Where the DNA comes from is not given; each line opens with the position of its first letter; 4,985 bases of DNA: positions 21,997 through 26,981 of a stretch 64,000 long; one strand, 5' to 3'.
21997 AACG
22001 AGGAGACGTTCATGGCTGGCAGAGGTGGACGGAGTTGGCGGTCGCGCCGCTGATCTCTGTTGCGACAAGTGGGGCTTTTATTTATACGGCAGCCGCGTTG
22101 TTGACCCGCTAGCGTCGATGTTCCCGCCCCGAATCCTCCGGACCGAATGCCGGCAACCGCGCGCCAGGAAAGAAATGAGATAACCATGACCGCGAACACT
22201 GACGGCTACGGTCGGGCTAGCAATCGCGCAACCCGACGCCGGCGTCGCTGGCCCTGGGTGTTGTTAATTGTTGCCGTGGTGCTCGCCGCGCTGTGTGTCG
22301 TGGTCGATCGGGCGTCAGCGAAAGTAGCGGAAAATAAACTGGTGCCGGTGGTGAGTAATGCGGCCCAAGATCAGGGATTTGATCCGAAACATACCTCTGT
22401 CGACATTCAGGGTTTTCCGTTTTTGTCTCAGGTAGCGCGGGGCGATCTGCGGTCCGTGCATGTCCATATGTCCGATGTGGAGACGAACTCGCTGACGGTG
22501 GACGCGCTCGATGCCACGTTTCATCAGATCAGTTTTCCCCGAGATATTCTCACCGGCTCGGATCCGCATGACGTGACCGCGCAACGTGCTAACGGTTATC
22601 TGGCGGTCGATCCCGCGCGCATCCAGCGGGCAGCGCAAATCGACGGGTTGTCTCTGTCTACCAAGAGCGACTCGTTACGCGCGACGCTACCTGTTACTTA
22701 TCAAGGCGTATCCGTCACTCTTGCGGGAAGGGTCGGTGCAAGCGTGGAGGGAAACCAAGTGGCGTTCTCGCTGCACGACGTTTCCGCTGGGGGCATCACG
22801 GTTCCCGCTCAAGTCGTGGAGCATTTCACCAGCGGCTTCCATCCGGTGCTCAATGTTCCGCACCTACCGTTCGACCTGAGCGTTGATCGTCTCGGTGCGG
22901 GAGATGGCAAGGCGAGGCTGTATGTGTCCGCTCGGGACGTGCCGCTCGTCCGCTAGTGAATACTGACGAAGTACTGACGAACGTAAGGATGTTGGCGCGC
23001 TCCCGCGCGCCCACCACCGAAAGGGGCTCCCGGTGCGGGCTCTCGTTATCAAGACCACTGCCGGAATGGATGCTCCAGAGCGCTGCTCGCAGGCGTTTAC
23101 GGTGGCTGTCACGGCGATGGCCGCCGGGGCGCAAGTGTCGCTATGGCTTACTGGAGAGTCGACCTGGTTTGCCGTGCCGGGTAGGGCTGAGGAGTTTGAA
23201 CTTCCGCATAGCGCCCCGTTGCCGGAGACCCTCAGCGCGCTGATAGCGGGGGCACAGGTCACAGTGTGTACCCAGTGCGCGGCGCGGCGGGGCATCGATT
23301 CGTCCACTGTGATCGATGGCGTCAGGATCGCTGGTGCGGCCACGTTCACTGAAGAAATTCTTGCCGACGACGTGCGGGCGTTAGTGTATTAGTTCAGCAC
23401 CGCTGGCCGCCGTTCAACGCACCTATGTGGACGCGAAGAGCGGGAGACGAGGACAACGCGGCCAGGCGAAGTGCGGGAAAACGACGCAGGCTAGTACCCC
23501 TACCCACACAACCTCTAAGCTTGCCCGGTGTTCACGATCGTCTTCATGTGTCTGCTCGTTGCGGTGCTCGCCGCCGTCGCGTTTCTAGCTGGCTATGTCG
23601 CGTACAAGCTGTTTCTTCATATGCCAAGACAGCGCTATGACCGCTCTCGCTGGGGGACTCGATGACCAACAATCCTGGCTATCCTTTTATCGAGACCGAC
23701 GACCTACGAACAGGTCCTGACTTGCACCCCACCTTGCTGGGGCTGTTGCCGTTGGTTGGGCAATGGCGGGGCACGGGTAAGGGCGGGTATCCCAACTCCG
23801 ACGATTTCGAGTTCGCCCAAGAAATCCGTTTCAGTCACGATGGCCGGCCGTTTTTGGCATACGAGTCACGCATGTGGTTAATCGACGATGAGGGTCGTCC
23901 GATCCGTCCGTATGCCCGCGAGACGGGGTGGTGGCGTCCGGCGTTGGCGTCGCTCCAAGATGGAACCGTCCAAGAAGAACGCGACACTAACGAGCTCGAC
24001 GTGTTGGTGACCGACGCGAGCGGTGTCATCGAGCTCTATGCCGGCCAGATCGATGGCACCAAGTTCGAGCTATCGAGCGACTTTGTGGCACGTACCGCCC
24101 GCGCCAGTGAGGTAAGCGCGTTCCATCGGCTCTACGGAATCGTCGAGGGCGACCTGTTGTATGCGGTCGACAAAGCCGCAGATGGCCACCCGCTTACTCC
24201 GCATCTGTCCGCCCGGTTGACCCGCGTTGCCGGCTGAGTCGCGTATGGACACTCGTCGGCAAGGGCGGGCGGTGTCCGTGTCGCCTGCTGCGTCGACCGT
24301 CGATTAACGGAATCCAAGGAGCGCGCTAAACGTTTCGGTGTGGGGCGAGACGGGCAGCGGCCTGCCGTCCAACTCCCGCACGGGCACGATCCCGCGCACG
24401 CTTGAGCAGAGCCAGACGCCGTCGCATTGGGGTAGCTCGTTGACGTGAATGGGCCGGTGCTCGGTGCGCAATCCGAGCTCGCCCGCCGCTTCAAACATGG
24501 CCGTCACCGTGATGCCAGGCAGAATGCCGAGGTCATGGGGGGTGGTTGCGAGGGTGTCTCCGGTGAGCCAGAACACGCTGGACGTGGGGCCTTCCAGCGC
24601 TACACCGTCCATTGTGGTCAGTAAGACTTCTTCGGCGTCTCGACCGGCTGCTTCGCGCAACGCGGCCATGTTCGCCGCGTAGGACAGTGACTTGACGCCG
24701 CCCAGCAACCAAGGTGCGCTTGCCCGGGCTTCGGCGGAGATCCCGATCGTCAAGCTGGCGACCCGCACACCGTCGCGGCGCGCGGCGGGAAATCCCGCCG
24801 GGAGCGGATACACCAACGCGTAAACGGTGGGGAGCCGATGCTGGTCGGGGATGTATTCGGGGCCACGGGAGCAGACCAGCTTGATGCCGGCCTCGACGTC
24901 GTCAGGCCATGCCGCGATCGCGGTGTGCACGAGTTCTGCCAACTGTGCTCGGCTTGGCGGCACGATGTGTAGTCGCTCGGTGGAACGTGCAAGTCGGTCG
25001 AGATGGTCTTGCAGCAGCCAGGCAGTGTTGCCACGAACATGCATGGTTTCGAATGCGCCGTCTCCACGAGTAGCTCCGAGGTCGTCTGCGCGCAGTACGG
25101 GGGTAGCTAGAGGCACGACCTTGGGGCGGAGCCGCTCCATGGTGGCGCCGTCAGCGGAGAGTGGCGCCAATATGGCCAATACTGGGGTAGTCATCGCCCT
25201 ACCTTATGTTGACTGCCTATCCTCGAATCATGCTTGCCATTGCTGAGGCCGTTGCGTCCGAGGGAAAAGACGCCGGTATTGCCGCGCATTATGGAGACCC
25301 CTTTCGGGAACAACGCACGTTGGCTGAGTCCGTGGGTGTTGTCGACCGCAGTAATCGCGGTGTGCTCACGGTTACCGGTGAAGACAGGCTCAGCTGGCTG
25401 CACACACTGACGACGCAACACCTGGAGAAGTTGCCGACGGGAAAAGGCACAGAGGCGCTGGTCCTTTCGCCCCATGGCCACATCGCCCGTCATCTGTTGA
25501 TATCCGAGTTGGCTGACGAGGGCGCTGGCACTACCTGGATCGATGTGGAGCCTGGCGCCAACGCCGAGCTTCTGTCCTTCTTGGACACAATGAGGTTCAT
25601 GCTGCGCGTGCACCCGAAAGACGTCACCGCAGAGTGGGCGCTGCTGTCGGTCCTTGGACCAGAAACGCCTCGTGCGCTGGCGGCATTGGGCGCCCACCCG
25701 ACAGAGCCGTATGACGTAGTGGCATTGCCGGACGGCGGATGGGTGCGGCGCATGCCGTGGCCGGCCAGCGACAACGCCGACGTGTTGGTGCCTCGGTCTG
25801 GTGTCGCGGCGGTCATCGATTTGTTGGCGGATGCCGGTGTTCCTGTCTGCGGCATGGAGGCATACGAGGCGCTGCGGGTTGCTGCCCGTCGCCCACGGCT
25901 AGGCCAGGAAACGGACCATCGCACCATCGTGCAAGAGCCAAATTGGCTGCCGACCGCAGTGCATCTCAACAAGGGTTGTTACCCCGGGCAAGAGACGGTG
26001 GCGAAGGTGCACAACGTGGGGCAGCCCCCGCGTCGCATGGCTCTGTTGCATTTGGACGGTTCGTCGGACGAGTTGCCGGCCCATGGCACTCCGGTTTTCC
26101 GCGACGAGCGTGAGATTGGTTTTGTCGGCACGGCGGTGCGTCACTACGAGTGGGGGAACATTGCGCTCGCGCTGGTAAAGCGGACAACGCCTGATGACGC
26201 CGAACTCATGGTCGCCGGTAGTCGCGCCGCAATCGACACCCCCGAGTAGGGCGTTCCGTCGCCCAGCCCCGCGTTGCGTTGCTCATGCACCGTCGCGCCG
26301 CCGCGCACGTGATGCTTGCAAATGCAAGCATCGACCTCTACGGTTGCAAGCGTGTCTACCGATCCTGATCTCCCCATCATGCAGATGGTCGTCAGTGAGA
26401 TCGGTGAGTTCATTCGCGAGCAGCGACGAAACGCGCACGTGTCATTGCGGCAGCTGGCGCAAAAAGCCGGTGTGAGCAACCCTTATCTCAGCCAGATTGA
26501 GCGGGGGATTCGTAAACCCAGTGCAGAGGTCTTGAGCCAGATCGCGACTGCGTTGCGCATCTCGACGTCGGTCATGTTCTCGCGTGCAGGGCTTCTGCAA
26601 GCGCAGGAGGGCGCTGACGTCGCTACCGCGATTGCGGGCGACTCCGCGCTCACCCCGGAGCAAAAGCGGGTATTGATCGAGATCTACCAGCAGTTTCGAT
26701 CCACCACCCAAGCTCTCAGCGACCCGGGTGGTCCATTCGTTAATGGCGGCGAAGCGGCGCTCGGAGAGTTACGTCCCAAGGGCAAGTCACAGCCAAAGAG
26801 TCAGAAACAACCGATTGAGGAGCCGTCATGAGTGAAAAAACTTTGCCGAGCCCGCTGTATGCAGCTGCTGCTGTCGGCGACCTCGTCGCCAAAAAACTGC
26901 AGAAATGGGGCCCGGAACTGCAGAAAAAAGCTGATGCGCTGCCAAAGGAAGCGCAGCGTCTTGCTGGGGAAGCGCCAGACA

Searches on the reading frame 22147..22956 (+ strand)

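Call 14: search_protein_families(library=pfam, proteins=[window:22147-22956:+], max_evalue=0.001)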
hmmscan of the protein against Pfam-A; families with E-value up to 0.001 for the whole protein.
window:22147-22956:+ (269 aa): 1 family
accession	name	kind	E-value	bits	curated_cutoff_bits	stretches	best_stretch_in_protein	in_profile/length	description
PF11209.13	LmeA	-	3.7e-23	83.2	27.3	1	54-258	3-214/217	LmeA-like phospholipid-binding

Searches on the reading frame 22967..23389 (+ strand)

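Call 47: search_protein_families(library=pfam, proteins=[window:22967-23389:+], max_evalue=0.01)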
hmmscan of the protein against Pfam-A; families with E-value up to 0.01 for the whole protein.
window:22967-23389:+ (141 aa): 1 family
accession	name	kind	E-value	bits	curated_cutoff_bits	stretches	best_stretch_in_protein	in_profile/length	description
PF02635.20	DsrE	-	1.3e-11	45.1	22.7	1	30-133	7-109/116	DsrE/DsrF-like family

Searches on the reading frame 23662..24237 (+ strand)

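Call 15: search_protein_families(library=pfam, proteins=[window:23662-24237:+], max_evalue=0.001)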
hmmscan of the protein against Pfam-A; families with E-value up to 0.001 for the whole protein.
window:23662-24237:+ (191 aa): 1 family
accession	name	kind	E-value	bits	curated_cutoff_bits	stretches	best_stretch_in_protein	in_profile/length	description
PF08768.17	THAP4_heme-bd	-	2.4e-49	167.8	25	1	25-188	2-151/151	THAP4-like, heme-binding beta-barrel domain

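Call 64: search_protein_families(library=ncbifam, proteins=[window:23662-24237:+], max_evalue=0.00001)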
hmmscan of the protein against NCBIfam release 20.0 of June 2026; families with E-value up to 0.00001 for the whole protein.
window:23662-24237:+ (191 aa): 1 family
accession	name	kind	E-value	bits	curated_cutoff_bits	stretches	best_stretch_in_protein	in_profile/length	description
NF045819.1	PeroxynitIsom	equivalog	8.6e-29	100.3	225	1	19-188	3-159/160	peroxynitrite isomerase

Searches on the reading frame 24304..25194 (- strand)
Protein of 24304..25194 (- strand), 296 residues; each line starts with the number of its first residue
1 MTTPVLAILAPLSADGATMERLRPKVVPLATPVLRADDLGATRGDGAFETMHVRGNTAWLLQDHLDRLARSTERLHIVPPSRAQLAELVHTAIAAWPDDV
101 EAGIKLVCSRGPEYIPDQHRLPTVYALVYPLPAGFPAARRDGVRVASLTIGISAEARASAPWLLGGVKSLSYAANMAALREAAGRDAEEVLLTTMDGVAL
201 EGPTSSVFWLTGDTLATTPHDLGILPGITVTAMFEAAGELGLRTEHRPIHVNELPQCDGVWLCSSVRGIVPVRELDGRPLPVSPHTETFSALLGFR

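Call 15: search_protein_families(library=pfam, proteins=[window:24304-25194:-], max_evalue=0.001)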
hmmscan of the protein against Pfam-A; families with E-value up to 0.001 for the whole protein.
window:24304-25194:- (296 aa): 1 family
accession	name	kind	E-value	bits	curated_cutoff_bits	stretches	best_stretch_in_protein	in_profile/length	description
PF01063.24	Aminotran_4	-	3.5e-52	177.9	28.5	1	46-274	1-222/223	Amino-transferase class IV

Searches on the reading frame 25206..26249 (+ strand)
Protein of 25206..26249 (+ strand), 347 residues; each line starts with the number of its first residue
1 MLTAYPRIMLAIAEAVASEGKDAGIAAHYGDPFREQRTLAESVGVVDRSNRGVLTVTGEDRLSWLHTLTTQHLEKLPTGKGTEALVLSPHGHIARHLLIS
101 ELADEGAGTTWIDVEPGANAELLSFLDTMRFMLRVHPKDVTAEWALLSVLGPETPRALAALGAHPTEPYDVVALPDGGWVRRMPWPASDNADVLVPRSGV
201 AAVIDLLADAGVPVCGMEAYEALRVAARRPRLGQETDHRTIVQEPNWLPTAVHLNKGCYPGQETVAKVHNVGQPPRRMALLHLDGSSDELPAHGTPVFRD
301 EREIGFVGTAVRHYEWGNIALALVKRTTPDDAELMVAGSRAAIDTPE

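Call 15: search_protein_families(library=pfam, proteins=[window:25206-26249:+], max_evalue=0.001)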
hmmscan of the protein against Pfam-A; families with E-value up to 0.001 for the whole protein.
window:25206-26249:+ (347 aa): 3 families
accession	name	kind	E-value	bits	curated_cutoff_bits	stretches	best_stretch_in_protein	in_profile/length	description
PF01571.26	GCV_T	-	8.6e-28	97.7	25.6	1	25-241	20-246/255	Aminomethyltransferase folate-binding domain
PF08669.17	GCV_T_C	-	4.1e-05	23.8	25.9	1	276-332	1-58/80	Glycine cleavage T-protein C-terminal barrel domain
PF02602.20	HEM4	-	5.8e-05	22.8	27.5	0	149-237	76-165/231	Uroporphyrinogen-III synthase HemD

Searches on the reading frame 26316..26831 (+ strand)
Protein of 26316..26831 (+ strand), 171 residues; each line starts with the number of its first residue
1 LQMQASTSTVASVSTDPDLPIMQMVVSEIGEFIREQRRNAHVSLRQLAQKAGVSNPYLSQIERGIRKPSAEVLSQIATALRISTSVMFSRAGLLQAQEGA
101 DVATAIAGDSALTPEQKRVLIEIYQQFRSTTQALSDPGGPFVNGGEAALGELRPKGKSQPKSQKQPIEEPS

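Call 15: search_protein_families(library=pfam, proteins=[window:26316-26831:+], max_evalue=0.001)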
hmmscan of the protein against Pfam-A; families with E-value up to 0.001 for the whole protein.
window:26316-26831:+ (171 aa): 3 families
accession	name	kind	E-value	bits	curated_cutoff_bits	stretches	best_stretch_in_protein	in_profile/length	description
PF01381.28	HTH_3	-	3.3e-15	56.3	23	1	33-85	1-53/55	Helix-turn-helix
PF13560.12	HTH_31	-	7.9e-12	45.8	27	1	28-83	1-57/64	Helix-turn-helix domain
PF12844.13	HTH_19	-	1.3e-07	31.9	30.2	1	30-85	1-56/64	Helix-turn-helix domain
